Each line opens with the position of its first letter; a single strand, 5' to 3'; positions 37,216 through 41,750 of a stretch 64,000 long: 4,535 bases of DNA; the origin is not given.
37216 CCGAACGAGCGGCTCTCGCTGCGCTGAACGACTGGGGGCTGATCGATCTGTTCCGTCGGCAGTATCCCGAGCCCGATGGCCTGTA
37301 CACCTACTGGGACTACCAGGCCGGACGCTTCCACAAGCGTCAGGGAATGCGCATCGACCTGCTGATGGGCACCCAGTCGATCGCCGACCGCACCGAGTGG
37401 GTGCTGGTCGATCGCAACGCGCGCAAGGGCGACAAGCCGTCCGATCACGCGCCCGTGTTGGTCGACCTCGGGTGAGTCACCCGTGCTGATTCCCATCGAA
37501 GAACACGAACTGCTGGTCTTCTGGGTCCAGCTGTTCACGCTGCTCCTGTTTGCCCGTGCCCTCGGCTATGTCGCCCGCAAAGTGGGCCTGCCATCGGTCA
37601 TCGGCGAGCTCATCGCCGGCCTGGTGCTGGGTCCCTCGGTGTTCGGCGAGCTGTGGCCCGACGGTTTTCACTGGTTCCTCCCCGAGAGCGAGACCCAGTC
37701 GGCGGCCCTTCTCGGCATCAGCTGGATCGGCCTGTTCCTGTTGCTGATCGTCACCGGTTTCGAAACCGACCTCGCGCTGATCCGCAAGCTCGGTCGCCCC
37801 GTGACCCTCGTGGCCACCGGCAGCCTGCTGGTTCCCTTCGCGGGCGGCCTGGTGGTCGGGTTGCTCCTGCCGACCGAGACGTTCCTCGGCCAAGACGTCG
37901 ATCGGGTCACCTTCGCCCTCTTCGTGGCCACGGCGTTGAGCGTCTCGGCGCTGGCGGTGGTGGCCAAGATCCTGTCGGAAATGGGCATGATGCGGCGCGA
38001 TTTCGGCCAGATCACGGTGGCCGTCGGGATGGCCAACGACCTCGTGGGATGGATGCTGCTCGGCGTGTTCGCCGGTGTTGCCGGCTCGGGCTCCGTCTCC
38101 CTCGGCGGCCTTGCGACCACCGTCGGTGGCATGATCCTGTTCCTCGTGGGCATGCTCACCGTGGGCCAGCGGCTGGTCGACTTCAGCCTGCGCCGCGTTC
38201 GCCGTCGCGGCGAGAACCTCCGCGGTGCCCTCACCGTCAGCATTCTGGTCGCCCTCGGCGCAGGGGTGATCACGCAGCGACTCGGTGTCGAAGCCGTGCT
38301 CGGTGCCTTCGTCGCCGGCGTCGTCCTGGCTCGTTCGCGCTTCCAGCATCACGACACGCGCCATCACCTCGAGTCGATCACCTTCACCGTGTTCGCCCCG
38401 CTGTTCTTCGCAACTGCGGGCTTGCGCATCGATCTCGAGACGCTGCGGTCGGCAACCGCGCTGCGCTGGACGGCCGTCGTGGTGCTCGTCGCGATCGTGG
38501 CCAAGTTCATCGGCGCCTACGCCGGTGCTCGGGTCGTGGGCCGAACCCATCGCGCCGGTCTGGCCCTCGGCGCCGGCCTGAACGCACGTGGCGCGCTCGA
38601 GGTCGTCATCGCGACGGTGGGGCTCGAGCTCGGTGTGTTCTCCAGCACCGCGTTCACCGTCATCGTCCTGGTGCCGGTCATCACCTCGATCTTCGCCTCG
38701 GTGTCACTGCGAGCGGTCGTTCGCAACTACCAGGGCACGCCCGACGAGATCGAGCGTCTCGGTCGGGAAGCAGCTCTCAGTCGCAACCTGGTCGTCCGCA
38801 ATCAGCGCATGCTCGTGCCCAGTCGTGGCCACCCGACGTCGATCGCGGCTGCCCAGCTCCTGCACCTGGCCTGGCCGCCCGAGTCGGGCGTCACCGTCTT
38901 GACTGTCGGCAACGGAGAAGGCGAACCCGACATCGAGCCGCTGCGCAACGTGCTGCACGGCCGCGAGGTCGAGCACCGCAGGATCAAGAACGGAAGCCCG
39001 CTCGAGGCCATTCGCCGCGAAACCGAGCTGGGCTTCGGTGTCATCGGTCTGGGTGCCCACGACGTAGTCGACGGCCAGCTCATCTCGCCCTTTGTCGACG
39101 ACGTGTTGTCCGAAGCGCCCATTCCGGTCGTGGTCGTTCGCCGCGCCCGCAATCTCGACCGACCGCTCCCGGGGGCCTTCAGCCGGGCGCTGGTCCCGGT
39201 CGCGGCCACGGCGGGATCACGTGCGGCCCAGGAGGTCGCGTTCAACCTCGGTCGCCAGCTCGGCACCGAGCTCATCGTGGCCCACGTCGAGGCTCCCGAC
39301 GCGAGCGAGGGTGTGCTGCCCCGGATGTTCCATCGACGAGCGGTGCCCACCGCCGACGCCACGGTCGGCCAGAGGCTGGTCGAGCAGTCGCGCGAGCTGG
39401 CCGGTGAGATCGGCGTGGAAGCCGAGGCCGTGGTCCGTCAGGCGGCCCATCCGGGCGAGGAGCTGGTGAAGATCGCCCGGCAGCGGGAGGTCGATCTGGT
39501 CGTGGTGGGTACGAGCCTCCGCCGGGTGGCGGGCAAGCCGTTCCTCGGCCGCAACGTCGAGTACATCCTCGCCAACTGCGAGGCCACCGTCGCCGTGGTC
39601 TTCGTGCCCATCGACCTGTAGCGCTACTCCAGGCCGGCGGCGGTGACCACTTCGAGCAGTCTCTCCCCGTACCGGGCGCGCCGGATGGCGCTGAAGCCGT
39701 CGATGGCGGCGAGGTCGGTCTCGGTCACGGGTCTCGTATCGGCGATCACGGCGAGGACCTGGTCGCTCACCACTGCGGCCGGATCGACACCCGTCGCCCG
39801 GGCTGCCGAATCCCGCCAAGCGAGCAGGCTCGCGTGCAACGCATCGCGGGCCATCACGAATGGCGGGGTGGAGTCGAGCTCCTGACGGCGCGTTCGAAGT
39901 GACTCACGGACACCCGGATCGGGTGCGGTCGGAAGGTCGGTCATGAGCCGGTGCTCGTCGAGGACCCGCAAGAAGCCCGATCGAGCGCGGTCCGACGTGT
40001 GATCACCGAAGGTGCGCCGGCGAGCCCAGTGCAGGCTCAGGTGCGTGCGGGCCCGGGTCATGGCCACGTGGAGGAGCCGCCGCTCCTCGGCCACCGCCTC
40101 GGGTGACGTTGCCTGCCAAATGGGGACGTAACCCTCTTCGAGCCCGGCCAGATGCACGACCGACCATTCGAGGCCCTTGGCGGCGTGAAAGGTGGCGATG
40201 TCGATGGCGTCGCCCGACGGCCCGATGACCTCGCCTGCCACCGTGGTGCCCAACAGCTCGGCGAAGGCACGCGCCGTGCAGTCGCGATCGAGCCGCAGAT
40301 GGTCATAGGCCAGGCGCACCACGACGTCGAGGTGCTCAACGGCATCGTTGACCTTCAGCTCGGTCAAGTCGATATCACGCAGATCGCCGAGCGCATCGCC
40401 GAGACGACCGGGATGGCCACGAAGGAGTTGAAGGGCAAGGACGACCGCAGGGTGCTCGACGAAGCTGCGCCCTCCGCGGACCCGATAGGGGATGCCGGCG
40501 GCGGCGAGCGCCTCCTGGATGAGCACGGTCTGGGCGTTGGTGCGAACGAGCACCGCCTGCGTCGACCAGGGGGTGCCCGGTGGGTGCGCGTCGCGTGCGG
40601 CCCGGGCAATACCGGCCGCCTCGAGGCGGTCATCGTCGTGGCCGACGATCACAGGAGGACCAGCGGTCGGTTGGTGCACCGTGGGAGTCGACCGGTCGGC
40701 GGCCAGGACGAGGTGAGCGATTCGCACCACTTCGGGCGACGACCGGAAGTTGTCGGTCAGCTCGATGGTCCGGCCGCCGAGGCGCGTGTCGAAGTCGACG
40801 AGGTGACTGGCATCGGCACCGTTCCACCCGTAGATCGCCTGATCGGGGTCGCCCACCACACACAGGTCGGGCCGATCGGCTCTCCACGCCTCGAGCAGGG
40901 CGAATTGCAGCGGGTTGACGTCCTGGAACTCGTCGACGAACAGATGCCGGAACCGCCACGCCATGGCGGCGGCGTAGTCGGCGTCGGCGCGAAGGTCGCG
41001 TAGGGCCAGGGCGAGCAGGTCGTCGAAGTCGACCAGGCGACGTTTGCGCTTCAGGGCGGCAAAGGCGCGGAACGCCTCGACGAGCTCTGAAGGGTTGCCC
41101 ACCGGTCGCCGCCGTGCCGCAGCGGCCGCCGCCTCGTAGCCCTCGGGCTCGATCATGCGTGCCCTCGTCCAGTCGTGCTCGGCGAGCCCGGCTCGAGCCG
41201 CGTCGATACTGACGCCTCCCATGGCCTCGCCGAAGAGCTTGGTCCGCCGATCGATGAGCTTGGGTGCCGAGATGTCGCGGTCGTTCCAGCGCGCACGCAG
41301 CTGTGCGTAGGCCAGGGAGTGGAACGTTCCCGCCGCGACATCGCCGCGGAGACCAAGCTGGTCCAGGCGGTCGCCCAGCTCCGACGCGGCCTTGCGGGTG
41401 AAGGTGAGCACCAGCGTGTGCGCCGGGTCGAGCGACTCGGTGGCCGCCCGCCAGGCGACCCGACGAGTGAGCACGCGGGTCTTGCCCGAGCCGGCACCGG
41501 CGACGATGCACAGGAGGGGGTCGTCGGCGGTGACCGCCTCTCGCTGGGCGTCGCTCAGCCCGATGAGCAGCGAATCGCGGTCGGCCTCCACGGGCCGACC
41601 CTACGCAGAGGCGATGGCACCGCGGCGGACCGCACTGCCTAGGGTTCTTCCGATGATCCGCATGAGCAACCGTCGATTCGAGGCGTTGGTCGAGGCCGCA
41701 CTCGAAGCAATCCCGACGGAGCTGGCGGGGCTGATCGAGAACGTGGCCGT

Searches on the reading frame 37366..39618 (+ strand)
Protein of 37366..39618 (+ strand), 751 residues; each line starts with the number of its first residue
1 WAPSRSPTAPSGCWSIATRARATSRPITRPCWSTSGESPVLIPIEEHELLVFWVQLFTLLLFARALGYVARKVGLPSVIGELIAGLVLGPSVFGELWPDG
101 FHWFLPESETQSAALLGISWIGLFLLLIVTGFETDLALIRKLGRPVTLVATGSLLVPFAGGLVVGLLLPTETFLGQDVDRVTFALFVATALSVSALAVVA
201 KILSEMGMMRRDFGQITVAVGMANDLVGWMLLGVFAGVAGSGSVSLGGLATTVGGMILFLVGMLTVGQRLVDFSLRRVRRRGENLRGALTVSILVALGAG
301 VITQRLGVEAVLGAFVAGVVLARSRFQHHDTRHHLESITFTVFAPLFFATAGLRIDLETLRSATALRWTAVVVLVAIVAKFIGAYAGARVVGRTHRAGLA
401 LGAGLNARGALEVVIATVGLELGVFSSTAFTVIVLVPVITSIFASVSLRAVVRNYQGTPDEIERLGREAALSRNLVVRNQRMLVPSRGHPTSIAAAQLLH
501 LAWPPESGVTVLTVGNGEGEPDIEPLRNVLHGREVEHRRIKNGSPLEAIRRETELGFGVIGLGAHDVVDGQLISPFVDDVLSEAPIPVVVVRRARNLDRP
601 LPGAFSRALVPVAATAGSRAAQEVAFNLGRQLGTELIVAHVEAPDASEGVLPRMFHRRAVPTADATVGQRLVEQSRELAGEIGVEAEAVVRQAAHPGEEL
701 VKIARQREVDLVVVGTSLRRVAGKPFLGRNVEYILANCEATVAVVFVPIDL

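Call 28: search_protein_families(library=ncbifam, proteins=[window:37366-39618:+], max_evalue=1e-8)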
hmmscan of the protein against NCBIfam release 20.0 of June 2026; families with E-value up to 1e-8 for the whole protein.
window:37366-39618:+ (751 aa): 5 families
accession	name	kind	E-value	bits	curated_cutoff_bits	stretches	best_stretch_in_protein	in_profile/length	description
TIGR00932.1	2a37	subfamily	5e-44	150.9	238.3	1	63-356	4-275/275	monovalent cation:proton antiporter-2 (CPA2) family protein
NF002973.0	PRK03659.1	equivalog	3.1e-19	69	804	1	61-444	14-368/602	glutathione-regulated potassium-efflux system protein KefB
NF007950.1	PRK10669.1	equivalog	4.8e-16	58.7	700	1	60-467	15-402/547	YbaL family putative K(+) efflux transporter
NF002924.0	PRK03562.1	equivalog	5.8e-15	54.7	752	1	54-434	8-362/623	glutathione-regulated potassium-efflux system protein KefC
NF045626.1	FeTrans_MagA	equivalog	1e-09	37.9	700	1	61-450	16-376/386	iron transporter MagA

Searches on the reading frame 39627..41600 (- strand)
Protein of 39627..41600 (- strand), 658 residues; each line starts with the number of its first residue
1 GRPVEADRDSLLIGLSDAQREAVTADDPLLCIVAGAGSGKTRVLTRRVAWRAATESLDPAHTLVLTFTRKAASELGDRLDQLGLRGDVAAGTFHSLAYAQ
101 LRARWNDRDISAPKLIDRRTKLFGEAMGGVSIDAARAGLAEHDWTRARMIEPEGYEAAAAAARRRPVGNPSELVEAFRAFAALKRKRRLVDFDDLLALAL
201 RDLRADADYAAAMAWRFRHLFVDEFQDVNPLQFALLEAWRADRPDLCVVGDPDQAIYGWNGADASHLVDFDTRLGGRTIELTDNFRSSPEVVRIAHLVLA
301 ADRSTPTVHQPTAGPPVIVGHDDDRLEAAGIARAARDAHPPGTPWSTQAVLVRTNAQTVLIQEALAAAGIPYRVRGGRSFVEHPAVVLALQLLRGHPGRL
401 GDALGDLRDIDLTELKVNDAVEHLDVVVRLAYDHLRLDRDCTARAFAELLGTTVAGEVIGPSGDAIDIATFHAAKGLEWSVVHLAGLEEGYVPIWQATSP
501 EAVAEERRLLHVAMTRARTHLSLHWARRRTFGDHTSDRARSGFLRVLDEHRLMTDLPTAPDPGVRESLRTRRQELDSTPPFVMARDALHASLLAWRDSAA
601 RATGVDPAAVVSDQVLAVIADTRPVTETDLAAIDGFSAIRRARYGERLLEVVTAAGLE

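Call 28: search_protein_families(library=ncbifam, proteins=[window:39627-41600:-], max_evalue=1e-8)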
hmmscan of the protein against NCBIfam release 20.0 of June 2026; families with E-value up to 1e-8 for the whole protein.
window:39627-41600:- (658 aa): 14 families
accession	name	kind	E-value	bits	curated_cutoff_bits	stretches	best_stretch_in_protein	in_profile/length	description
NF008743.0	PRK11773.1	equivalog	3e-76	257.3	965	2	7-394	2-396/720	DNA helicase II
TIGR01073.1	pcrA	equivalog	2.7e-72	244.2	911.2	2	11-386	1-385/725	DNA helicase PcrA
TIGR01075.1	uvrD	equivalog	7.2e-70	236.1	1144.45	2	11-395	1-392/715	DNA helicase II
TIGR01074.1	rep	equivalog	3.1e-61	207.5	951.45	2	15-389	2-385/668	DNA helicase Rep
NF008172.0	PRK10919.1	equivalog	1.2e-45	156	1168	2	16-394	4-391/673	DNA helicase Rep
NF008276.0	PRK11054.1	equivalog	4e-36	124.7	543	2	15-101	197-283/684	DNA helicase IV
TIGR02785.1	addA_Gpos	equivalog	6e-35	120.4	707.65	2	178-297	346-478/1234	helicase-exonuclease AddAB subunit AddA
TIGR00609.1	recB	equivalog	4.3e-31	107.9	696.05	1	181-295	334-451/1175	exodeoxyribonuclease V subunit beta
TIGR02784.1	addA_alphas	equivalog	2.3e-23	82.6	860.75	0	177-309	348-503/1138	double-strand break repair helicase AddA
NF010485.0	PRK13909.1-2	equivalog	7.4e-16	57.5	650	0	174-298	285-423/909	RecB-like helicase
NF008128.0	PRK10876.1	equivalog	2.7e-14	51.8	1697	1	178-293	337-455/1181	exodeoxyribonuclease V subunit beta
NF041464.1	HelD_BACSU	equivalog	2e-10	39.3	419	1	216-367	546-695/779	RNA polymerase recycling motor HelD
NF010487.0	PRK13909.1-4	equivalog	2.9e-09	35.7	759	0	30-79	7-55/924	RecB-like helicase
TIGR01389.1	recQ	equivalog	9e-09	34.3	640.2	0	583-654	519-590/591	DNA helicase RecQ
